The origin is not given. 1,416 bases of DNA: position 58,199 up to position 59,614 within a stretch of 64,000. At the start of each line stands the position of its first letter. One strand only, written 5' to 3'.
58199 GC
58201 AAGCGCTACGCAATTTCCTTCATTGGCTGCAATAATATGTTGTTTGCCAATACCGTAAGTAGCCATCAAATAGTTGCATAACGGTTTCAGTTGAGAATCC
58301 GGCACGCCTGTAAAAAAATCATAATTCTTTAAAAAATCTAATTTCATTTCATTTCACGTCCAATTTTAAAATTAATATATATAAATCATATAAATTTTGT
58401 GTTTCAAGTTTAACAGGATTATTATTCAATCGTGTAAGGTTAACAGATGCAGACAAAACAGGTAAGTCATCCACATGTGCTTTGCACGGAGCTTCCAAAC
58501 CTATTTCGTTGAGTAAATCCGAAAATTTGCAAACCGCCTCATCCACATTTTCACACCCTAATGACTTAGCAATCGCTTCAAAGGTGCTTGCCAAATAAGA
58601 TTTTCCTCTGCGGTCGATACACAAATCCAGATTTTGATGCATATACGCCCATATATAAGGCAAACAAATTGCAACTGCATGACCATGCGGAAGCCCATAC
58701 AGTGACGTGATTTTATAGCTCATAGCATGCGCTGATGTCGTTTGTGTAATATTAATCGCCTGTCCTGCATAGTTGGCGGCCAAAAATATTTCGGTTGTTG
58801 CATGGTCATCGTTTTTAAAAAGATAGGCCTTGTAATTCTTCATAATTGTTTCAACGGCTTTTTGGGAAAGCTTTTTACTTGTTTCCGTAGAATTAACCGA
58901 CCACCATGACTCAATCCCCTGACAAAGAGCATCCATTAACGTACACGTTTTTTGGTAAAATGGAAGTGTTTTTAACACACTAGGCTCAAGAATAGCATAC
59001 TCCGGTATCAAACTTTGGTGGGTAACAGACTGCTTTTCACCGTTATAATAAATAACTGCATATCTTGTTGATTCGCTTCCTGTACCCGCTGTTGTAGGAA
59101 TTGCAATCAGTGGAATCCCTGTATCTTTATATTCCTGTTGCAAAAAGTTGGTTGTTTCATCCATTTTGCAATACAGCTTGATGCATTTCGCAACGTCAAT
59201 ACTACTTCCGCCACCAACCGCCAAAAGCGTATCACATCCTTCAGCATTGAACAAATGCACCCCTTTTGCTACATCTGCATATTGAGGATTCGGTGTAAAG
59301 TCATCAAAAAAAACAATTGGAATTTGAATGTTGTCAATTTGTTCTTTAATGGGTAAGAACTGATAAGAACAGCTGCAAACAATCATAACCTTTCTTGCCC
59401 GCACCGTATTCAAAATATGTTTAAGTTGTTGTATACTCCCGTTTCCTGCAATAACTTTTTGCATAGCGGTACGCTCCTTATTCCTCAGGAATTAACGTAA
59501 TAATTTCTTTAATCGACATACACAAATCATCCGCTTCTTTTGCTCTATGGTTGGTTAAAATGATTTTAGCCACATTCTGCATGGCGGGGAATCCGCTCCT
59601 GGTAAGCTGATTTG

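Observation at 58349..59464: Fe-alcohol dehydrogenase in place of an AEP transaminase: predicted 2-hydroxyethylphosphonate (not 2-AEP) head group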

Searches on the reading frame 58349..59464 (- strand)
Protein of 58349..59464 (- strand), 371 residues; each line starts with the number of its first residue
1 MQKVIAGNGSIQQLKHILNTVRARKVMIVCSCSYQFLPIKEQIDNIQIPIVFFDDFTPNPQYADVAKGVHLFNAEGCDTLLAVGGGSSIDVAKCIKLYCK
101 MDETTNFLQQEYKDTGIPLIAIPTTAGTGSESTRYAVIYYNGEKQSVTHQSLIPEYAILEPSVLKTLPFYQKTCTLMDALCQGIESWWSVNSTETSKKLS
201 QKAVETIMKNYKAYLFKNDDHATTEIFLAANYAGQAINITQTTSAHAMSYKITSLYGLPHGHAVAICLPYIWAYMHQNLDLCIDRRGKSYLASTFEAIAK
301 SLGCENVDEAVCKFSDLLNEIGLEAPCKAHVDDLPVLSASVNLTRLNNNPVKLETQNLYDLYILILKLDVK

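Call 4: search_protein_families(library=pfam, proteins=[window:58349-59464:-])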
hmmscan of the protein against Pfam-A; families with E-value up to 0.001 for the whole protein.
window:58349-59464:- (371 aa): 3 families
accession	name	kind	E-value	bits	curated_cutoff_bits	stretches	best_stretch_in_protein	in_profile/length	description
PF00465.25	Fe-ADH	-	1e-40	139.5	31.3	1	2-161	2-168/168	Iron-containing alcohol dehydrogenase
PF25137.1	ADH_Fe_C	-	1.4e-25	90.6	27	1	175-356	4-184/194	Fe-containing alcohol dehydrogenase family, C-terminal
PF13685.12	Fe-ADH_2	-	2.2e-10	41.2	28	1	7-95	3-93/149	Iron-containing alcohol dehydrogenase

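Call 5: search_protein_families(library=ncbifam, proteins=[window:58349-59464:-])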
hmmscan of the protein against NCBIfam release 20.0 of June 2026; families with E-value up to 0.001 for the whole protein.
window:58349-59464:- (371 aa): 16 families
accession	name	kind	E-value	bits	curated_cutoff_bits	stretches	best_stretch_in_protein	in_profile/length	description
TIGR03405.1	Phn_Fe-ADH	equivalog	1.8e-48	165.2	423.7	1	6-330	9-329/355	iron-containing alcohol dehydrogenase PsrA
NF041833.1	Fe_ADH_ErcA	equivalog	2.7e-46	158.4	550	1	3-362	10-378/382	alcohol dehydrogenase-like regulatory protein ErcA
TIGR02638.1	lactal_redase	equivalog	3.2e-44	151.3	523.15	1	6-279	12-296/379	lactaldehyde reductase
NF010378.0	PRK13805.1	equivalog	2.1e-39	135.1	951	1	8-320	469-806/872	bifunctional acetaldehyde-CoA/alcohol dehydrogenase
NF007911.0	PRK10624.1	equivalog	2.2e-39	135.5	537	1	7-362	14-378/382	lactaldehyde reductase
NF053866.1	CholDhdGbsBBac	equivalog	3.2e-37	128.1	550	1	3-276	17-302/392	choline dehydrogenase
NF058672.1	4HyButDHCUPNE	equivalog_domain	3e-36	125.4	500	1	4-288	10-304/378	4-hydroxybutyrate dehydrogenase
NF011998.0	PRK15454.1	equivalog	3.3e-33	115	556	1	59-323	89-348/395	ethanolamine utilization ethanol dehydrogenase EutG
NF007363.0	PRK09860.1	equivalog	3.9e-32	111.8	581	1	39-275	51-292/383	L-threonine dehydrogenase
NF050025.1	SulfAcetaldRedSarD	equivalog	1.1e-30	106.8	700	1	2-358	9-377/385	sulfoacetaldehyde reductase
NF011717.0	PRK15138.1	equivalog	4.3e-24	85.3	645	1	3-277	11-298/387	alcohol dehydrogenase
TIGR04266.1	NDMA_methanol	equivalog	4.5e-22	78.4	625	1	40-275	58-303/420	NDMA-dependent methanol dehydrogenase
NF041822.1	daptide_DH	equivalog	2.8e-16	59.4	300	1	75-181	53-169/363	daptide-type RiPP biosynthesis dehydogenase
NF006941.0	PRK09423.1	subfamily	8.6e-10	38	336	1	2-194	9-187/367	glycerol dehydrogenase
NF002022.0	PRK00843.1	equivalog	3e-07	29.8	413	1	2-170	12-163/350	NAD(P)-dependent glycerol-1-phosphate dehydrogenase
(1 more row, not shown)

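Call 6: find_encoding_contigs(protein=window:58349-59464:-, flank=10000, max_places=10)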
Protein window:58349-59464:- (371 aa): 6 contigs read that carry it; 4 places shown.
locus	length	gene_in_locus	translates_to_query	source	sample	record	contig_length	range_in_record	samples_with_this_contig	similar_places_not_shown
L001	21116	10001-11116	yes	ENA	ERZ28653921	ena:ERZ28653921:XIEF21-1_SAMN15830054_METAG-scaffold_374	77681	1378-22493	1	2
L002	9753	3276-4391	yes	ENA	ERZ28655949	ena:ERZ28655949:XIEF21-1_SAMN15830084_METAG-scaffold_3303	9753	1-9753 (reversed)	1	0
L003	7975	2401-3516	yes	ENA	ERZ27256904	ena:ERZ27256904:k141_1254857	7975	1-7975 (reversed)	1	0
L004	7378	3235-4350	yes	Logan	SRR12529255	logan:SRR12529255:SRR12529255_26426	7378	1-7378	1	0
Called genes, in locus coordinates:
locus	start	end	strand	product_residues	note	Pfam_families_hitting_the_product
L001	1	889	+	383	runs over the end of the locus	PF13439:Glyco_transf_4, PF13579:Glyco_trans_4_4 (faint), PF20706:GT4-conflict, PF00534:Glycos_transf_1, PF13692:Glyco_trans_1_4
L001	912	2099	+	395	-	PF04932:Wzy_C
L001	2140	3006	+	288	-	PF04991:LicD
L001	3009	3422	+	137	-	PF01467:CTP_transf_like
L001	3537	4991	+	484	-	PF01943:Polysacc_synt, PF13440:Polysacc_synt_3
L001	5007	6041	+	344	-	PF00733:Asn_synthase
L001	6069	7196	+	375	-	PF13579:Glyco_trans_4_4 (weak), PF13439:Glyco_transf_4, PF13477:Glyco_trans_4_2 (weak), PF20706:GT4-conflict (weak), PF00534:Glycos_transf_1, PF13692:Glyco_trans_1_4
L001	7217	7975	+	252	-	PF04991:LicD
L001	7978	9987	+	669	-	PF00483:NTP_transferase, PF12804:NTP_transf_3, PF01467:CTP_transf_like, PF13714:PEP_mutase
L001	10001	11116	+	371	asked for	PF00465:Fe-ADH, PF13685:Fe-ADH_2, PF25137:ADH_Fe_C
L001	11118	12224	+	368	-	PF02776:TPP_enzyme_N, PF02775:TPP_enzyme_C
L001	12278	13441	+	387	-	PF14907:NTP_transf_5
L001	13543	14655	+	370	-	PF05222:AlaDh_PNT_N, PF01262:AlaDh_PNT_C, PF02826:2-Hacid_dh_C (weak)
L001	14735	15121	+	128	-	PF04892:VanZ-LLP1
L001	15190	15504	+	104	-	-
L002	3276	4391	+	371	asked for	PF00465:Fe-ADH, PF13685:Fe-ADH_2, PF25137:ADH_Fe_C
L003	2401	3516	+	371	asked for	PF00465:Fe-ADH, PF13685:Fe-ADH_2, PF25137:ADH_Fe_C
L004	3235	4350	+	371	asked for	PF00465:Fe-ADH, PF13685:Fe-ADH_2, PF25137:ADH_Fe_C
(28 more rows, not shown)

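Call 7: search_solved_structures(query=window:58349-59464:-, max_evalue=1e-10)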
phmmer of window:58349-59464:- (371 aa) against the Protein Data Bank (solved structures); distinct sequences matched with E-value up to 1e-10: 37.
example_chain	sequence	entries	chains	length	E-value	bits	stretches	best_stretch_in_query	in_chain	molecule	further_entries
1vhd_A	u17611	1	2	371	3.7e-33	118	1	38-293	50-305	alcohol dehydrogenase, iron-containing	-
1o2d_A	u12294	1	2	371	3.7e-33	118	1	38-293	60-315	Alcohol dehydrogenase, iron-containing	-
8zrl_A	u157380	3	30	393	3.8e-33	118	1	6-274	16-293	NAD-dependent methanol dehydrogenase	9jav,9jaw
6jko_A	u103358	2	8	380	1.4e-32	116.1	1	51-362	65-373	Methanol dehydrogenase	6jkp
8zwd_B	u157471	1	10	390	9.5e-30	106.8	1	5-274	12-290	NAD(P)-dependent methanol dehydrogenase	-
3owo_A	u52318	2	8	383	5e-27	97.9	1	7-337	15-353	Alcohol dehydrogenase 2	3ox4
9ldl_C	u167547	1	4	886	2.9e-26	95.4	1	35-274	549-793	Aldehyde dehydrogenase family protein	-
3bfj_A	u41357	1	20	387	2.1e-25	92.5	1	47-274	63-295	1,3-propanediol oxidoreductase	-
9knp_A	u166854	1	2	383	3.1e-25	92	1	4-321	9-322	375aa long hypothetical alchol dehydrogenase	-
7qlg_AAA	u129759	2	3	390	1e-24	90.3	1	38-362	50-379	Lactaldehyde reductase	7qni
7qls_AAA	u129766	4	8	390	1.4e-24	89.8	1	38-362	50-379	Lactaldehyde reductase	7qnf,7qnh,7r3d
7qnj_AAA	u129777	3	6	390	1.5e-24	89.7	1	38-282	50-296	Lactaldehyde reductase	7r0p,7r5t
30sm_A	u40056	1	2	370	1.5e-24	89.7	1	76-362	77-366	Cvir-Hbd2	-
1rrm_A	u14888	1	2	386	5e-24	88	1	38-282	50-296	Lactaldehyde reductase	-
7qlq_AAA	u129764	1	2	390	5.3e-24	87.9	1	38-282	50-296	Lactaldehyde reductase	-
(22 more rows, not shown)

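Call 13: find_homologous_proteins(query=window:58349-59464:-, max_evalue=1e-20)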
Query window:58349-59464:- (371 aa): 7924 proteins with E <= 1e-20 among 8000 candidates; the best 120 are listed.
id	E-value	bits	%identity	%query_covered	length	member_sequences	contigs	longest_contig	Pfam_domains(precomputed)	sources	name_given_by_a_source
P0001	1.2e-249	845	100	100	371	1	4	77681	PF13685.13,PF25137.1,PF00465.26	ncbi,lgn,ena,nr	ncbi:MAG: phosphonoacetaldehyde reductase [Clostridia bacterium]|nr:phosphonoacetaldehyde reductase 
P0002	1.9e-157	542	65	100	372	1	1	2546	PF13685.13,PF25137.1,PF00465.26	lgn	-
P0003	1.0e-156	539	64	99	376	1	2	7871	PF13685.13,PF25137.1,PF00465.26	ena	-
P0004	1.3e-151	523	62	99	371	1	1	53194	PF13685.13,PF25137.1,PF00465.26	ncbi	-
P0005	2.5e-149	515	62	98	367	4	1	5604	PF13685.13,PF25137.1,PF00465.26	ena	-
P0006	2.9e-148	512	61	99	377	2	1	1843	PF13685.13,PF25137.1,PF00465.26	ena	-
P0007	4.1e-148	511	60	99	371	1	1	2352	PF13685.13,PF25137.1,PF00465.26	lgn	-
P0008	4.3e-148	511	62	98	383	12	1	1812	PF13685.13,PF25137.1,PF00465.26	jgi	jgi:alcohol dehydrogenase class IV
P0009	9.7e-148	510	63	99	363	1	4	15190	PF13685.13,PF25137.1,PF00465.26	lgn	-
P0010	3.2e-147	508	60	99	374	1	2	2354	PF13685.13,PF25137.1,PF00465.26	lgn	-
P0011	2.2e-146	505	60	99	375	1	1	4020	PF13685.13,PF25137.1,PF00465.26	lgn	-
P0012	6.5e-146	504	59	99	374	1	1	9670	PF13685.13,PF25137.1,PF00465.26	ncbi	-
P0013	1.1e-145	503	60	100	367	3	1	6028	PF13685.13,PF25137.1,PF00465.26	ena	-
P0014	1.8e-145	502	59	99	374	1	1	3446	PF13685.13,PF25137.1,PF00465.26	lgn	-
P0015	5.0e-145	501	61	98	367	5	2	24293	PF13685.13,PF25137.1,PF00465.26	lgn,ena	-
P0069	6.5e-141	487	59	98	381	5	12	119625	PF13685.13,PF25137.1,PF00465.26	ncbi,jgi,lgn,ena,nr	ncbi:MAG: phosphonoacetaldehyde reductase [Eubacteriales bacterium]|nr:phosphonoacetaldehyde reducta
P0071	6.9e-141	487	61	95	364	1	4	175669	PF13685.13,PF25137.1,PF00465.26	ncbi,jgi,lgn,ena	-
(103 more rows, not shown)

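Call 18: search_solved_structures(query=window:58349-59464:-, max_evalue=1e-30, show_alignments=4)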
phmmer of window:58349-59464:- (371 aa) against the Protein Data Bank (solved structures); distinct sequences matched with E-value up to 1e-30: 4.
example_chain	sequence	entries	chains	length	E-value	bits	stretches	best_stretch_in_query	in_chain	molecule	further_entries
1vhd_A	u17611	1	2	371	3.7e-33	118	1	38-293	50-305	alcohol dehydrogenase, iron-containing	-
1o2d_A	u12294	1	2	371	3.7e-33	118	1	38-293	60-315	Alcohol dehydrogenase, iron-containing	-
8zrl_A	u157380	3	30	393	3.8e-33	118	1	6-274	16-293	NAD-dependent methanol dehydrogenase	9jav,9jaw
6jko_A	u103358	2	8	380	1.4e-32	116.1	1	51-362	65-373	Methanol dehydrogenase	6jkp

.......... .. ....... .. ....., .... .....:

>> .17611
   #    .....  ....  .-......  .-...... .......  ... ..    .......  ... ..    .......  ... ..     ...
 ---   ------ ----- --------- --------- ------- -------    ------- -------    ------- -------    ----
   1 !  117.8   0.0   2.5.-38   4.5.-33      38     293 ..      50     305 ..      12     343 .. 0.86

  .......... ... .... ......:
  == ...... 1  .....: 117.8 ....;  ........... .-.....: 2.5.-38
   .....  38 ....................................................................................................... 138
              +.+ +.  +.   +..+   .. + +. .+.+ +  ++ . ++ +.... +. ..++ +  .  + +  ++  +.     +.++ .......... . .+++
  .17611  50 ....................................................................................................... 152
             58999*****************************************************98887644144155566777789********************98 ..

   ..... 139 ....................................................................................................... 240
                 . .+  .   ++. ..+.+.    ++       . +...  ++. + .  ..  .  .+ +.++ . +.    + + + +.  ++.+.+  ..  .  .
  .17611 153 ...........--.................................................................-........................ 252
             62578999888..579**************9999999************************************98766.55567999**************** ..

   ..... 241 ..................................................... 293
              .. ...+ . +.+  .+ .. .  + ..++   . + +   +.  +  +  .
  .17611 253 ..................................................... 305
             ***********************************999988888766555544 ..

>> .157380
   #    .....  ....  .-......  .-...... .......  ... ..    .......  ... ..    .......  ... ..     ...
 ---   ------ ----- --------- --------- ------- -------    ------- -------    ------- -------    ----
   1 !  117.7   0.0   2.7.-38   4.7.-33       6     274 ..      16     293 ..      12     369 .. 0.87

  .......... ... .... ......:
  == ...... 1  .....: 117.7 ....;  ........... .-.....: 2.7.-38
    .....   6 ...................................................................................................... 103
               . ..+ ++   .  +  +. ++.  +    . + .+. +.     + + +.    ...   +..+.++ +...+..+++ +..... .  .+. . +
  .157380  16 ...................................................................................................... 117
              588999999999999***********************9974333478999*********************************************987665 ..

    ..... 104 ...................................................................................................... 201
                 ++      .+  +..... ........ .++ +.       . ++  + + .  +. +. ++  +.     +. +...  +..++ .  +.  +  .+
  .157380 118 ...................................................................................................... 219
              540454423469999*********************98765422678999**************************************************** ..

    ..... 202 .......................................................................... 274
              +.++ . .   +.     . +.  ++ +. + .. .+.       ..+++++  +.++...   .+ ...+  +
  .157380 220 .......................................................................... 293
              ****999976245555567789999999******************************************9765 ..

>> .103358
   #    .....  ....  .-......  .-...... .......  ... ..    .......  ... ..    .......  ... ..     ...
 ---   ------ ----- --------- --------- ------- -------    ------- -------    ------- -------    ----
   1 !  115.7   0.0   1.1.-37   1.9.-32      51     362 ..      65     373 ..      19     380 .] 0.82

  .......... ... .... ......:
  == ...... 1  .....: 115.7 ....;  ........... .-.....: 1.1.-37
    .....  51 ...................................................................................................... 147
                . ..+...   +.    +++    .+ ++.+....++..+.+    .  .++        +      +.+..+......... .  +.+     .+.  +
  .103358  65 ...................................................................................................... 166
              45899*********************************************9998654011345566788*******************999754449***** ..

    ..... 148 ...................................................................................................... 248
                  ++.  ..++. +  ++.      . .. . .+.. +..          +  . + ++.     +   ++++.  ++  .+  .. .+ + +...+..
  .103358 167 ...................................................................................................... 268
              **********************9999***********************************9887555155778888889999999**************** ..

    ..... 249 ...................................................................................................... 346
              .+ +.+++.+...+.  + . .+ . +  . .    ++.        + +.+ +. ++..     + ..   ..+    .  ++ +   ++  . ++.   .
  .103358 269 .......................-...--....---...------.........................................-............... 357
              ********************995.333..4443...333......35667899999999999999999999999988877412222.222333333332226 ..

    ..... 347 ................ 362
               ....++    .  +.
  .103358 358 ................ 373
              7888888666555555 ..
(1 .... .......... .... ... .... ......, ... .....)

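Call 20: search_dna_similar(query=window:58349-59464:-, collection=plasmids, mode=protein, max_rows=25)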
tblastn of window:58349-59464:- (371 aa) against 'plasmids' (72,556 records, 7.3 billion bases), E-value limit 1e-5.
Records with a match: 2065; places in all: 2551; records where one place covers at least 80% of the query: 487.
Best place of each record, by identity: <60% 2065.
By first word of the organism name: Rhizobium 273; Acinetobacter 229; Sinorhizobium 160; Ralstonia 136; Pseudosulfitobacter 91; Pantoea 82; Agrobacterium 64; Enterobacter 64; Klebsiella 63; Citrobacter 56; and 200 more.
By predicted mobility (MOB-suite, as given by PLSDB): non-mobilizable 945; mobilizable 564; conjugative 556.
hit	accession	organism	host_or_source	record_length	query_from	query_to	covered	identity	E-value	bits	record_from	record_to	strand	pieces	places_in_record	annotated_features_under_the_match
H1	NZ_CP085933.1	Segatella copri DSM 18205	-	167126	2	356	96%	54.3%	5e-121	392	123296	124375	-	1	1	phosphonoacetaldehyde reductase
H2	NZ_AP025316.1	Fulvitalea axinellae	-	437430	9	354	93%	35.9%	9e-59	212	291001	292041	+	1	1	phosphonoacetaldehyde reductase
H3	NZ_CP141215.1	Sinorhizobium meliloti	alfalfa,Isolate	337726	8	357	94%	29.7%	6e-27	119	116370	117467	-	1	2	iron-containing alcohol dehydrogenase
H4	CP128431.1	Microbulbifer sp. MKSA007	Smenospongia aurea,bacteria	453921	4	354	95%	29.4%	8e-33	137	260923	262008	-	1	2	iron-containing alcohol dehydrogenase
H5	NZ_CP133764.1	Peribacillus sp. R9-11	sediment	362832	2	356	96%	28.8%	3e-26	117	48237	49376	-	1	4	hydroxyacid-oxoacid transhydrogenase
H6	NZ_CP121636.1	Rhizobium leguminosarum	Trifolium ambiguum,cell culture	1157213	1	350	94%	28.5%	8e-30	128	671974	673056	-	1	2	record has no annotation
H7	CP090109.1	Rhizobium leguminosarum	Trifolium ambiguum,Cell culture,Plant ...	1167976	1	350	94%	28.5%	8e-30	128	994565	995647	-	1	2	iron-containing alcohol dehydrogenase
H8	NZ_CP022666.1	Rhizobium leguminosarum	single cell,root nodules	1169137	1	350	94%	28.5%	8e-30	128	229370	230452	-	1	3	record has no annotation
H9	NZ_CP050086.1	Rhizobium leguminosarum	Trifolium pratense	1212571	1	350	94%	28.5%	8e-30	128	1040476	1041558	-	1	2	record has no annotation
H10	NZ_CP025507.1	Rhizobium leguminosarum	Pisum sativum,pea nodule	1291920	1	350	94%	28.5%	8e-30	128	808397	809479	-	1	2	record has no annotation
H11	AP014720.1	Arthrobacter sp. Hiyo8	-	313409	3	354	94%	28.5%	2e-17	115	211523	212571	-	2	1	NADPH-dependent butanol dehydrogenase (x2)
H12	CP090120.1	Rhizobium leguminosarum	Trifolium ambiguum,Cell culture,Plant ...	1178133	1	350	94%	28.3%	3e-23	135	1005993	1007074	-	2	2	none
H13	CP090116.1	Rhizobium leguminosarum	Trifolium ambiguum,Cell culture,Plant ...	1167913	1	350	94%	28.3%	3e-10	135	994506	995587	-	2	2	none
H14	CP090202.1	Rhizobium leguminosarum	Trifolium ambiguum,Cell culture,nodule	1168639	1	350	94%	28.3%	3e-10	135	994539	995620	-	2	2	none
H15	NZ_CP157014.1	Paracoccus marcusii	Halophytes,cell culture,Suaeda maritima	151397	9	357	94%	28.3%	2e-21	103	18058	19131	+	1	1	iron-containing alcohol dehydrogenase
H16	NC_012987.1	Methylorubrum extorquens DM4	-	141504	2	353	95%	28.0%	1e-31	134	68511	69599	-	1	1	iron-containing alcohol dehydrogenase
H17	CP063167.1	Variovorax paradoxus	-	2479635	3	338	91%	29.2%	4e-28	123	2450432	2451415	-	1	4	iron-containing alcohol dehydrogenase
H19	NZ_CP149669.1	Clostridioides difficile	-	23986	7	321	85%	31.0%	2e-32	135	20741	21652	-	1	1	1-propanol dehydrogenase PduQ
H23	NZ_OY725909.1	Bacteroides finegoldii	-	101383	44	350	83%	31.7%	4e-31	132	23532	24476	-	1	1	fucO: lactaldehyde reductase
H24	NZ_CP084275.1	Caballeronia grimmiae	Leptoglossus zonatus,Cell culture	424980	9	357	94%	27.8%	1e-30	130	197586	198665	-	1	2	iron-containing alcohol dehydrogenase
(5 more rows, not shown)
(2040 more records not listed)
